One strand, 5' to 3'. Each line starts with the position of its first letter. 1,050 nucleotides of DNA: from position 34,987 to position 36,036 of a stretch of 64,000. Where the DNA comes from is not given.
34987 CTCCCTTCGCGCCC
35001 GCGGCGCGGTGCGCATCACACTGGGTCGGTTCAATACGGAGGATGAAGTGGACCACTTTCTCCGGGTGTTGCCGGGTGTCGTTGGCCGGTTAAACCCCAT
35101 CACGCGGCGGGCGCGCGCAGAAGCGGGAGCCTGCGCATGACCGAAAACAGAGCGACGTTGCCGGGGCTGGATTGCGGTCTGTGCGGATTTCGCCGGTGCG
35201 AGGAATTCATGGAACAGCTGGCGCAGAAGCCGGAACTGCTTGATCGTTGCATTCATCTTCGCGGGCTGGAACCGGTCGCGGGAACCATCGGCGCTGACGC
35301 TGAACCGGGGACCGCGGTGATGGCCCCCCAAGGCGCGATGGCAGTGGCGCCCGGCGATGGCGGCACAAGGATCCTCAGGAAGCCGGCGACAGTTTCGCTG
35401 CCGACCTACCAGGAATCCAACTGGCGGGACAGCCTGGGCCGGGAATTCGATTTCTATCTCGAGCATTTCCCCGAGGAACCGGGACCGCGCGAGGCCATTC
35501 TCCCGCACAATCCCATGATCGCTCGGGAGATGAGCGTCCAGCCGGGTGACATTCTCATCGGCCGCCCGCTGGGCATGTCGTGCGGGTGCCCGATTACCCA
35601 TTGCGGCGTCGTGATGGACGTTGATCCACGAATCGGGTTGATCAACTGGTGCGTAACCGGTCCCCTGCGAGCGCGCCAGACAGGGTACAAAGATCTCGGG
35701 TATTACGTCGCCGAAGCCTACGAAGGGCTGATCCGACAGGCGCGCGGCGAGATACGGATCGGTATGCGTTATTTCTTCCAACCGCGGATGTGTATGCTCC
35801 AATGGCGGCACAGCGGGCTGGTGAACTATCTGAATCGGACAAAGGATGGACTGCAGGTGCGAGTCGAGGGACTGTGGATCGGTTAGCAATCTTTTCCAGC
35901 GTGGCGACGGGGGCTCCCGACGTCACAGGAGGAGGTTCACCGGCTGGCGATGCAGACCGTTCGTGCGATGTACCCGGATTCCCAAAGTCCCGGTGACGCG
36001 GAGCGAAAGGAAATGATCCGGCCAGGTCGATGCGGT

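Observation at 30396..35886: NifA-like sigma-54 activator divergent from an ATGA-chained operon: orphan ABC ATPase, G3E GTPase, NifS, Cys-rich Fe-S protein (candidate uncharacterised metallocluster/sulfur-trafficking system)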

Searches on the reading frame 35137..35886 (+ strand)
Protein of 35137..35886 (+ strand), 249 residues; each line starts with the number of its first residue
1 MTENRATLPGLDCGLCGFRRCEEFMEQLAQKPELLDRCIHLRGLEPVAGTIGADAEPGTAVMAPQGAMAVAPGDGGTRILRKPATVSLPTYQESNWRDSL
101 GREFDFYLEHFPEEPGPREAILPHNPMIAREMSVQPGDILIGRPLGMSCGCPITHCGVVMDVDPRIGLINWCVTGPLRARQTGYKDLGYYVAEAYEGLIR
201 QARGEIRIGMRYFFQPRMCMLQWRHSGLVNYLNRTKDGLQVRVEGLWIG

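Call 3: search_protein_families(library=pfam, proteins=[window:35137-35886:+], max_evalue=0.01)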
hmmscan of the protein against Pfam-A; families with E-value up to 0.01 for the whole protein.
window:35137-35886:+ (249 aa): 1 family
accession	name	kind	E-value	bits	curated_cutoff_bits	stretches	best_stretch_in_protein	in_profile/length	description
PF04060.18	FeS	-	4.9e-09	36.2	23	1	8-39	1-32/33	Putative Fe-S cluster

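Call 4: search_protein_families(library=ncbifam, proteins=[window:35137-35886:+], max_evalue=0.01)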
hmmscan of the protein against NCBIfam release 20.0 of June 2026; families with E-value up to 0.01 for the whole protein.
window:35137-35886:+ (249 aa): 4 families
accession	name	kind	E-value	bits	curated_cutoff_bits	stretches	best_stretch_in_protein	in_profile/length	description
NF005505.0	PRK07118.1-4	equivalog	0.0024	17.4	378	1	6-53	45-90/265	Fe-S cluster domain-containing protein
NF005506.0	PRK07118.1-5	equivalog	0.0029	17.1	388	1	6-38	44-76/279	Fe-S cluster domain-containing protein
TIGR01944.1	rnfB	subfamily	0.0054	16.3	68.7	1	6-39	42-74/190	RnfABCDGE type electron transport complex subunit B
NF041836.1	rnfB_Methano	equivalog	0.0058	16.1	445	1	6-51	45-88/265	Rnf electron transport complex subunit RnfB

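Call 5: find_homologous_proteins(query=window:35137-35886:+)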
Query window:35137-35886:+ (249 aa): 2227 proteins with E <= 0.001 among 2901 candidates; the best 120 are listed.
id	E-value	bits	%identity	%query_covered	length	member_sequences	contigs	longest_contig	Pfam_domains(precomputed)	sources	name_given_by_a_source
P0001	1.8e-171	587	100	100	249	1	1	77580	PF04060.19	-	-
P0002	9.4e-128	443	77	100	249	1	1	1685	PF04060.19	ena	-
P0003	8.3e-127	440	76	100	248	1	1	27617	PF04060.19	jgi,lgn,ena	-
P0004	2.8e-111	389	70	100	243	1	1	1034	PF04060.19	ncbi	-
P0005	1.0e-110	387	70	97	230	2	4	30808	PF04060.19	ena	-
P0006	3.9e-110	385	69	100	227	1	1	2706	PF04060.19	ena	-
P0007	1.1e-108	381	68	100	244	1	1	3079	PF04060.19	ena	-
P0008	6.2e-107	375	66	98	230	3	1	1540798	PF04060.19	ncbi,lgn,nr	ncbi:MAG: Fe-S cluster protein [Phycisphaerales bacterium]|nr:Fe-S cluster protein [Phycisphaerales 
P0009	8.5e-107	374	68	97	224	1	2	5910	PF04060.19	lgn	-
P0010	2.1e-106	373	67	97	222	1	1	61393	PF04060.19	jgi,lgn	jgi:uncharacterized Fe-S cluster-containing protein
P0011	2.7e-106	373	68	98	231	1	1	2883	PF04060.19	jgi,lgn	jgi:uncharacterized Fe-S cluster-containing protein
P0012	6.3e-106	372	65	100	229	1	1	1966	PF04060.19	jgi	jgi:uncharacterized Fe-S cluster-containing protein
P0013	2.9e-105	369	65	99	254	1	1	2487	PF04060.19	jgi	jgi:uncharacterized Fe-S cluster-containing protein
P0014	5.5e-105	369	68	98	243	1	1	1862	PF04060.19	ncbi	-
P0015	8.1e-105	368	64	100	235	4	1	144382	PF04060.19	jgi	jgi:uncharacterized Fe-S cluster-containing protein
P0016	1.1e-104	368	65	100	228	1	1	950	PF04060.19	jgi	jgi:uncharacterized Fe-S cluster-containing protein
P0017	1.3e-104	367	69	97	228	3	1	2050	PF04060.19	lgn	-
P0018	1.3e-104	367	66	100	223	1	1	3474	PF04060.19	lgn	-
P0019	1.7e-104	367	66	100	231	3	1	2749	PF04060.19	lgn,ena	-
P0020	2.0e-104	367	65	100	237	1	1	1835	PF04060.19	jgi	jgi:uncharacterized Fe-S cluster-containing protein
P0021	2.4e-104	366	59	97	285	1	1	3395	PF04060.19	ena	-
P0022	3.5e-104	366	66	98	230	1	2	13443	PF04060.19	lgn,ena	-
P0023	3.7e-104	366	62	100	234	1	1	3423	PF04060.19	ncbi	-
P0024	3.7e-104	366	67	97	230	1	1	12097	PF04060.19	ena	-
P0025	4.8e-104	365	65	97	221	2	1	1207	PF04060.19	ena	-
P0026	6.3e-104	365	65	100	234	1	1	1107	PF04060.19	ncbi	-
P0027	6.6e-104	365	67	100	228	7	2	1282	PF04060.19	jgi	jgi:uncharacterized Fe-S cluster-containing protein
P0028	7.6e-104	365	66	97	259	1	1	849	PF04060.19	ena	-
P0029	1.4e-103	364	66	97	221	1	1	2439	PF04060.19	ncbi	-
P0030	1.4e-103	364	64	100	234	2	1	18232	PF04060.19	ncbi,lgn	-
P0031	1.5e-103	364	67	98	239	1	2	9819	PF04060.19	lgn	-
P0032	1.5e-103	364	64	98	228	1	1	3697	PF04060.19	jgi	jgi:uncharacterized Fe-S cluster-containing protein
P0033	3.8e-103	363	64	98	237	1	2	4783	PF04060.19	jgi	jgi:uncharacterized Fe-S cluster-containing protein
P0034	4.1e-103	362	65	97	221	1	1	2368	PF04060.19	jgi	jgi:uncharacterized Fe-S cluster-containing protein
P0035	4.5e-103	362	66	97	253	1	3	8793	PF04060.19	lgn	-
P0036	4.8e-103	362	65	98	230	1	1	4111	PF04060.19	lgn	-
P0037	5.6e-103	362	63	98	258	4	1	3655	PF04060.19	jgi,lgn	jgi:uncharacterized Fe-S cluster-containing protein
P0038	5.7e-103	362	64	97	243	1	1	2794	PF04060.19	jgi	jgi:uncharacterized Fe-S cluster-containing protein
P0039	6.0e-103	362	66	100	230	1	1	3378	PF04060.19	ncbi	-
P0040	6.4e-103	362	63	97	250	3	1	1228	PF04060.19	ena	-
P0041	8.3e-103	361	62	100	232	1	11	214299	PF04060.19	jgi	jgi:uncharacterized Fe-S cluster-containing protein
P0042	1.1e-102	361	64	98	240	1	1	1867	PF04060.19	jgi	jgi:uncharacterized Fe-S cluster-containing protein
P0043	1.1e-102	361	63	98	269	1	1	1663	PF04060.19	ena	-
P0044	1.3e-102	361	61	100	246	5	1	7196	PF04060.19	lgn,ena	-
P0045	1.6e-102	360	63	98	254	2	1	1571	PF04060.19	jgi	-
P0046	1.8e-102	360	64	98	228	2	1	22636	PF04060.19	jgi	jgi:uncharacterized Fe-S cluster-containing protein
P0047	2.1e-102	360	65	97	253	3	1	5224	PF04060.19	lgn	-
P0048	2.1e-102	360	67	97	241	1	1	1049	PF04060.19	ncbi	-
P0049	2.5e-102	360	63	100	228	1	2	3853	PF04060.19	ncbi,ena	-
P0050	2.6e-102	360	66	97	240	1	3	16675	PF04060.19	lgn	-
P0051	3.2e-102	359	64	97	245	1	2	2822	PF04060.19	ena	-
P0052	3.3e-102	359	66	97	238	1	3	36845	PF04060.19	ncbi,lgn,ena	-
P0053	3.4e-102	359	63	98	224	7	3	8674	PF04060.19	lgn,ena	-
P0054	4.0e-102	359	65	97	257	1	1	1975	PF04060.19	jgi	jgi:uncharacterized Fe-S cluster-containing protein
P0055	6.1e-102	359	67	100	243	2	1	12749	PF04060.19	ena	-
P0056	7.2e-102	358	62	97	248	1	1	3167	PF04060.19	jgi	jgi:uncharacterized Fe-S cluster-containing protein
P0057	7.4e-102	358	63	100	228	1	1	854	PF04060.19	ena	-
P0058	9.2e-102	358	65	97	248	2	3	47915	PF04060.19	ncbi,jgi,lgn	-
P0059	1.0e-101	358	63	98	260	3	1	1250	PF04060.19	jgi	jgi:uncharacterized Fe-S cluster-containing protein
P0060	1.1e-101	358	64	98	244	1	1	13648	PF04060.19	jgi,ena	-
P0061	1.1e-101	358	66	97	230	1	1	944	PF04060.19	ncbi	-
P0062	1.1e-101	358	66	97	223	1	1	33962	PF04060.19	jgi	jgi:uncharacterized Fe-S cluster-containing protein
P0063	1.2e-101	358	65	100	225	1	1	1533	PF04060.19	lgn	-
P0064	1.5e-101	357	67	97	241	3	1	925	PF04060.19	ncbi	-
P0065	1.5e-101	357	64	97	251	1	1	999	PF04060.19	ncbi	-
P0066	1.5e-101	357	64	97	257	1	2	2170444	PF04060.19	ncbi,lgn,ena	ncbi:MAG: (Fe-S)-binding protein [Anaerolineales bacterium]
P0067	1.5e-101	357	64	100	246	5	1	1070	PF04060.19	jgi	jgi:uncharacterized Fe-S cluster-containing protein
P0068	1.6e-101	357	64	100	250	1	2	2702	PF04060.19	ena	-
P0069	1.6e-101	357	61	100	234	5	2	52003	PF04060.19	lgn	-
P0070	1.9e-101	357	64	97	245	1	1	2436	PF04060.19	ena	-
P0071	2.0e-101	357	62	97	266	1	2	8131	PF04060.19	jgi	-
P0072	2.1e-101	357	65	97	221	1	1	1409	PF04060.19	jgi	jgi:uncharacterized Fe-S cluster-containing protein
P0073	2.3e-101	357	65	98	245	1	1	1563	PF04060.19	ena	-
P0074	2.4e-101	357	62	100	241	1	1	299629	PF04060.19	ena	-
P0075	2.5e-101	357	63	97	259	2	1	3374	PF04060.19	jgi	jgi:uncharacterized Fe-S cluster-containing protein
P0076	2.6e-101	357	64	100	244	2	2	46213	PF04060.19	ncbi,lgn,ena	-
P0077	2.8e-101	356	63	97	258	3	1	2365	PF04060.19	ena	-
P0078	2.9e-101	356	61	98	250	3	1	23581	PF04060.19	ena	-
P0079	3.0e-101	356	58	100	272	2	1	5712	PF04060.19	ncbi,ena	-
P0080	3.1e-101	356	63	97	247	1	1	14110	PF04060.19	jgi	jgi:uncharacterized Fe-S cluster-containing protein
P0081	3.1e-101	356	63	100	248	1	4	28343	PF04060.19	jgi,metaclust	jgi:uncharacterized Fe-S cluster-containing protein|metaclust:\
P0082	3.9e-101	356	63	100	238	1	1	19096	PF04060.19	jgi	jgi:uncharacterized Fe-S cluster-containing protein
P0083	4.3e-101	356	63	100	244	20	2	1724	PF04060.19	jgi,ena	jgi:uncharacterized Fe-S cluster-containing protein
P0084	4.3e-101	356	63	97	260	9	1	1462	PF04060.19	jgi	jgi:uncharacterized Fe-S cluster-containing protein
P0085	4.4e-101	356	66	97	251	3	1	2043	PF04060.19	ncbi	-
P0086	4.5e-101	356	65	97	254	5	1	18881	PF04060.19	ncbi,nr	ncbi:MAG TPA: (Fe-S)-binding protein [Anaerolineales bacterium]|nr:(Fe-S)-binding protein [Anaerolin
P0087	4.9e-101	356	64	98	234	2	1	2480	PF04060.19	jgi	-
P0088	4.9e-101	356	65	97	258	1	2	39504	PF04060.19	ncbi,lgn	-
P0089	5.3e-101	356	65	97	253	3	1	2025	PF04060.19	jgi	jgi:uncharacterized Fe-S cluster-containing protein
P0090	5.4e-101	355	63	97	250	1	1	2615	PF04060.19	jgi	jgi:uncharacterized Fe-S cluster-containing protein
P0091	6.2e-101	355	63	98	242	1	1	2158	PF04060.19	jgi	-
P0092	6.3e-101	355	65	97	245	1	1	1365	PF04060.19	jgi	jgi:uncharacterized Fe-S cluster-containing protein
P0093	7.3e-101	355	63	97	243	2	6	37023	PF04060.19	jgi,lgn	-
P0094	7.3e-101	355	63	98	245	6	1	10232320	PF04060.19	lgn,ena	-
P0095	7.8e-101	355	65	97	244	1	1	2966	PF04060.19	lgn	-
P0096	8.0e-101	355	65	97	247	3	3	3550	PF04060.19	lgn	-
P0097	1.0e-100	355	62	100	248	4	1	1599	PF04060.19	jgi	jgi:uncharacterized Fe-S cluster-containing protein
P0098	1.1e-100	354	64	97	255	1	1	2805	PF04060.19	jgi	-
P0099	1.1e-100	354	64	97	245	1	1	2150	PF04060.19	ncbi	-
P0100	1.1e-100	354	68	97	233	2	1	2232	PF04060.19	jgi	jgi:uncharacterized Fe-S cluster-containing protein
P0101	1.2e-100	354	63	97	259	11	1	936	PF04060.19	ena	-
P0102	1.2e-100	354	63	98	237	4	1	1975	PF04060.19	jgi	jgi:uncharacterized Fe-S cluster-containing protein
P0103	1.2e-100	354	63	97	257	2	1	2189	PF04060.19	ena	-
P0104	1.4e-100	354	62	98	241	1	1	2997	PF04060.19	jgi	jgi:uncharacterized Fe-S cluster-containing protein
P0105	1.5e-100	354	65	98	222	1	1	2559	PF04060.19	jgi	jgi:uncharacterized Fe-S cluster-containing protein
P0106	1.5e-100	354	62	97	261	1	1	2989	PF04060.19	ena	-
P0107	1.5e-100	354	64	97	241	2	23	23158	PF04060.19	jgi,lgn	-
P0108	1.6e-100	354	62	99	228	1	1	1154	PF04060.19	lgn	-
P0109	1.7e-100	354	62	97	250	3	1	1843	PF04060.19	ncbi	-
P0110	1.8e-100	354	64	100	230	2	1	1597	PF04060.19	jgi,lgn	jgi:uncharacterized Fe-S cluster-containing protein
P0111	1.9e-100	354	63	97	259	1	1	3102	PF04060.19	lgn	-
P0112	1.9e-100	354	64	97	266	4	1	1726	PF04060.19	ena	-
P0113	2.1e-100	354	64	98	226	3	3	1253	PF04060.19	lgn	-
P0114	2.1e-100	354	62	100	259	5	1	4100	PF04060.19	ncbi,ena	-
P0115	2.4e-100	353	64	97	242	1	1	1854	PF04060.19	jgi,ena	-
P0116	2.4e-100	353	61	98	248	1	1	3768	PF04060.19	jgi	jgi:uncharacterized Fe-S cluster-containing protein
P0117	2.6e-100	353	63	97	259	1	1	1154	PF04060.19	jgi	jgi:uncharacterized Fe-S cluster-containing protein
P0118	2.6e-100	353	63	97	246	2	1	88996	PF04060.19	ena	-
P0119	2.7e-100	353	63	97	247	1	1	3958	PF04060.19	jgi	jgi:uncharacterized Fe-S cluster-containing protein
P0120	2.8e-100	353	63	97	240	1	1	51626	PF04060.19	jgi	jgi:uncharacterized Fe-S cluster-containing protein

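Call 7: find_encoding_contigs(protein=P0008, flank=10000, max_places=2)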
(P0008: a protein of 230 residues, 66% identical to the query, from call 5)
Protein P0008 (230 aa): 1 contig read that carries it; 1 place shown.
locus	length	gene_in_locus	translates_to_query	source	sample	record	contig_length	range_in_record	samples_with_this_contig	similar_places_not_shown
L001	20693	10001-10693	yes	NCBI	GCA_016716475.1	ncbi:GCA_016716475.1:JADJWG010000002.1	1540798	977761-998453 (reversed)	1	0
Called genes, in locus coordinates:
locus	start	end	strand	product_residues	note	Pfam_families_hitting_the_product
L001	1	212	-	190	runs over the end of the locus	PF14385:DUF4416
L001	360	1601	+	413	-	PF13562:NTP_transf_4, PF00132:Hexapep (weak)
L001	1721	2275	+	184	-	-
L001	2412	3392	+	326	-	PF00389:2-Hacid_dh, PF02826:2-Hacid_dh_C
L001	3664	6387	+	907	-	PF01074:Glyco_hydro_38N, PF09261:Alpha-mann_mid, PF07748:Glyco_hydro_38C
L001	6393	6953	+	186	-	PF00719:Pyrophosphatase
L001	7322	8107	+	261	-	PF00005:ABC_tran, PF13304:AAA_21 (faint)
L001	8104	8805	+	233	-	PF02492:cobW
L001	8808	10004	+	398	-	PF00266:Aminotran_5, PF01212:Beta_elim_lyase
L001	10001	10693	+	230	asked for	PF04060:FeS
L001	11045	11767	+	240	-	-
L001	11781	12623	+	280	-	PF12837:Fer4_6 (faint), PF13247:Fer4_11, PF12838:Fer4_7 (weak), PF00037:Fer4 (weak), PF12797:Fer4_2 (weak), PF13237:Fer4_10 (weak), PF13187:Fer4_9 (weak)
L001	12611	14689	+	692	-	PF03916:NrfD, PF02085:Cytochrom_CIII, PF14522:Cytochrome_C7 (faint)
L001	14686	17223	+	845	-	PF14522:Cytochrome_C7 (faint), PF14537:Cytochrom_c3_2 (faint), PF09699:Paired_CXXCH_1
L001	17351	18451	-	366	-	PF03462:PCRF, PF00472:RF-1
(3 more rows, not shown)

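Call 8: find_encoding_contigs(protein=P0066, flank=10000, max_places=2)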
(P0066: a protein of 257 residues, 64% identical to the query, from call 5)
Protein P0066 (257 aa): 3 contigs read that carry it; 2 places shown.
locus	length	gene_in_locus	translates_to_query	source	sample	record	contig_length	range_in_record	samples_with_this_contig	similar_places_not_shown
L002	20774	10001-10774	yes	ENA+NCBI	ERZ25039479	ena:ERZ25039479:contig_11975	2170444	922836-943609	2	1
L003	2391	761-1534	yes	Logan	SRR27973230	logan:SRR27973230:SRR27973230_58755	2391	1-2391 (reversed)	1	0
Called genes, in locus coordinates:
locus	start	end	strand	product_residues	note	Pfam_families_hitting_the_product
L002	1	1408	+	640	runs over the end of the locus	PF00496:SBP_bac_5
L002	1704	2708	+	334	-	PF00528:BPD_transp_1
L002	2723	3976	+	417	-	PF00528:BPD_transp_1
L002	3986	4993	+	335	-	PF00005:ABC_tran, PF08352:oligo_HPY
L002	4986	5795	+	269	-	PF00005:ABC_tran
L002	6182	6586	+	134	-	PF02082:Rrf2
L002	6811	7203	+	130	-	PF02082:Rrf2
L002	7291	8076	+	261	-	PF00005:ABC_tran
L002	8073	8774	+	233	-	PF02492:cobW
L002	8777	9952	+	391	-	PF00266:Aminotran_5, PF01041:DegT_DnrJ_EryC1 (weak), PF01212:Beta_elim_lyase (weak)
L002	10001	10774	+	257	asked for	PF04060:FeS (weak)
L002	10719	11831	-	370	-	PF02540:NAD_synthase (faint), PF03054:tRNA_Me_trans, PF20259:tRNA_Me_trans_M, PF20258:tRNA_Me_trans_C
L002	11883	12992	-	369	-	PF00266:Aminotran_5, PF01212:Beta_elim_lyase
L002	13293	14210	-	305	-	PF17210:SdrD_B, PF13620:CarboxypepD_reg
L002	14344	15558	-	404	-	PF00871:Acetate_kinase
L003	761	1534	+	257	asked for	PF04060:FeS (weak)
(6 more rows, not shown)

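Call 9: find_encoding_contigs(protein=P0094, flank=10000, max_places=2)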
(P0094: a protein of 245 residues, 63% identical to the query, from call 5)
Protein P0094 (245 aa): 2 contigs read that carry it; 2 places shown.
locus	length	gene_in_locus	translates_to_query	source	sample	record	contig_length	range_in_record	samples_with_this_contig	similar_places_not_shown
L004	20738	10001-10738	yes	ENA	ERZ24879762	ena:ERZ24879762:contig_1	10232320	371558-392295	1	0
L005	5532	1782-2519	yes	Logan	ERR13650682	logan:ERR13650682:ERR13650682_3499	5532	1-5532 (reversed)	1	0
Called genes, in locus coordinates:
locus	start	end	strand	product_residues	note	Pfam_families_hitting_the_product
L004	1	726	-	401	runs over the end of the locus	PF00266:Aminotran_5, PF01041:DegT_DnrJ_EryC1 (weak)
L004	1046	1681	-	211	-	-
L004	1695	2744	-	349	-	PF02547:Queuosine_synth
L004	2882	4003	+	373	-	PF13439:Glyco_transf_4, PF13579:Glyco_trans_4_4, PF20706:GT4-conflict, PF00534:Glycos_transf_1, PF13692:Glyco_trans_1_4, PF13524:Glyco_trans_1_2 (weak)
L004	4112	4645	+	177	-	PF02381:MraZ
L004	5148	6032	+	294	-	PF01795:Methyltransf_5, PF01189:Methyltr_RsmB-F (weak), PF13649:Methyltransf_25 (weak), PF13847:Methyltransf_31 (faint)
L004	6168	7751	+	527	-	PF01476:LysM (faint)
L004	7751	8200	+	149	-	PF12694:cpYpsA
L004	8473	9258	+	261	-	PF00005:ABC_tran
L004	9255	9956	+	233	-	PF02492:cobW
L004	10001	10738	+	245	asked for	PF04060:FeS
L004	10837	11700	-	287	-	PF12146:Hydrolase_4, PF00561:Abhydrolase_1, PF12697:Abhydrolase_6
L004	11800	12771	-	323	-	PF07608:DUF1571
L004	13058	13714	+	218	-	PF00753:Lactamase_B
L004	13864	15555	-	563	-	PF16697:Yop-YscD_cpl, PF00498:FHA, PF01590:GAF, PF13185:GAF_2, PF13492:GAF_3, PF00512:HisKA (faint), PF13589:HATPase_c_3 (faint), PF02518:HATPase_c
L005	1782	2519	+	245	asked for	PF04060:FeS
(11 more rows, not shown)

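Call 10: search_solved_structures(query=window:35137-35886:+, max_evalue=1)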
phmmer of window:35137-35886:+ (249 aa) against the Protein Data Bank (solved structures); distinct sequences matched with E-value up to 1: 3.
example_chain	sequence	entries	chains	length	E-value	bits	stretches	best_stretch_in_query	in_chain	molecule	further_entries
7zc6_B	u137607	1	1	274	0.47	13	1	5-29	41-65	RnfB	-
6bdn_A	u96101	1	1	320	0.74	12.3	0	87-131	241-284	Serine/threonine-protein kinase TAO3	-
4djd_C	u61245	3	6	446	0.81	12.2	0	7-77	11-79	Corrinoid/iron-sulfur protein large subunit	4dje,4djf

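Call 20: find_related_loci(query=A1, collection=genome_contigs, flank=8000)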
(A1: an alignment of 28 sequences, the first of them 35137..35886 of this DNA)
Query A1 (249 aa) in genome_contigs; peptide patterns used: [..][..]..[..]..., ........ (x = any residue, [..] = any of these).
447 stretches matched a pattern; 287 encode a relative of the query (tblastn E <= 1e-3); the best 80 are kept; 80 distinct loci.
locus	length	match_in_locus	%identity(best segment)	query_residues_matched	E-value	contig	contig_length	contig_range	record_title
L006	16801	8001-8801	57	2-249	7e-106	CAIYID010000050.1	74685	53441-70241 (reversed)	MAG: uncultured Bdellovibrionales bacterium isolate Kiruna_bin-06382 genome assembly, contig: bin-06382:50/94, whole gen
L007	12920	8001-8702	64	1-249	1e-105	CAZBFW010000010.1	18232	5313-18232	MAG TPA_asm: uncultured Phycisphaeraceae bacterium isolate binchicken_co43_71 genome assembly, contig: NODE_5483_length_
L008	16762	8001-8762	63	6-249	4e-105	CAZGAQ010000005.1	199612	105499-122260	MAG TPA_asm: uncultured Planctomycetales bacterium isolate binchicken_co117_435 genome assembly, contig: NODE_63_length_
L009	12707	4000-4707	65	8-249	2e-103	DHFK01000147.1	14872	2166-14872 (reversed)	MAG TPA_asm: Anaerolineales bacterium UBA4826 UBA4826_contig_647, whole genome shotgun sequence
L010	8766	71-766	65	1-249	2e-103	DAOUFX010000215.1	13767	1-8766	MAG TPA_asm: Anaerolineae bacterium isolate R24_80 k131_330115, whole genome shotgun sequence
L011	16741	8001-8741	65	8-249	5e-103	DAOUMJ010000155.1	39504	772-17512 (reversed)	MAG TPA_asm: Anaerolineales bacterium isolate W58_115 k99_291676, whole genome shotgun sequence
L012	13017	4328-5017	66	8-249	6e-103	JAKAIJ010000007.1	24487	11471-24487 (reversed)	MAG: Acidobacteria bacterium isolate WY3.bin21 NODE_3206_length_24487_cov_1.237315, whole genome shotgun sequence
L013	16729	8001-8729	62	1-249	1e-102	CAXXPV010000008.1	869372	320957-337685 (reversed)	MAG: Thermoguttaceae bacterium isolate 5d2646e0-01ad-46f9-a460-09296c79865c genome assembly, contig: contig_8, whole gen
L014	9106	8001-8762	64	2-249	2e-102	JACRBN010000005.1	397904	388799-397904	MAG: Chloroflexi bacterium isolate NC_groundwater_1621_Pr3_B-0.1um_59_22 SR-2_scaffold_141_1362869, whole genome shotgun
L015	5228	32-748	64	8-249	3e-102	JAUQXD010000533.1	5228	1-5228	MAG: Thermoflexales bacterium isolate BIN20 contig_115715, whole genome shotgun sequence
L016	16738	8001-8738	64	8-249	2e-102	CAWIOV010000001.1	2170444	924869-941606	MAG: uncultured Chloroflexia bacterium isolate MFD01689.bin.1.12 genome assembly, contig: contig_11975, whole genome sho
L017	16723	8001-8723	63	1-249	2e-102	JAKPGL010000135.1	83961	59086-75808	MAG: Planctomycetota bacterium isolate JPMR_metabat.7_sub k141_369699, whole genome shotgun sequence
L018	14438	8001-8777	62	1-249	1e-101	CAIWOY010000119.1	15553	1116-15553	MAG: uncultured Phycisphaerales bacterium isolate AlinenSedimentsCore3_bin-0378 genome assembly, contig: bin-0378:119/46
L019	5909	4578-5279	63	4-249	1e-101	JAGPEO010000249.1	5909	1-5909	MAG: Phycisphaerae bacterium isolate Gw_SlDig_bin_12 Gw_SlDig_29777_length_5909_cov_7.856451, whole genome shotgun seque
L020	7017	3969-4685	62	6-249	1e-101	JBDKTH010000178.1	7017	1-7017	MAG: Thermoguttaceae bacterium isolate 6_bin.231_R1 c_000000309844, whole genome shotgun sequence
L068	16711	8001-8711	62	7-249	1e-98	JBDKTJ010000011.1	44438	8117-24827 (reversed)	MAG: Thermoguttaceae bacterium isolate 6_bin.38_R1 c_000001879120, whole genome shotgun sequence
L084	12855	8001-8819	57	8-249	6e-98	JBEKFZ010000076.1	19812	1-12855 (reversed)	MAG: Thermoguttaceae bacterium isolate SPRUCE 241 SPRUCE_241_76, whole genome shotgun sequence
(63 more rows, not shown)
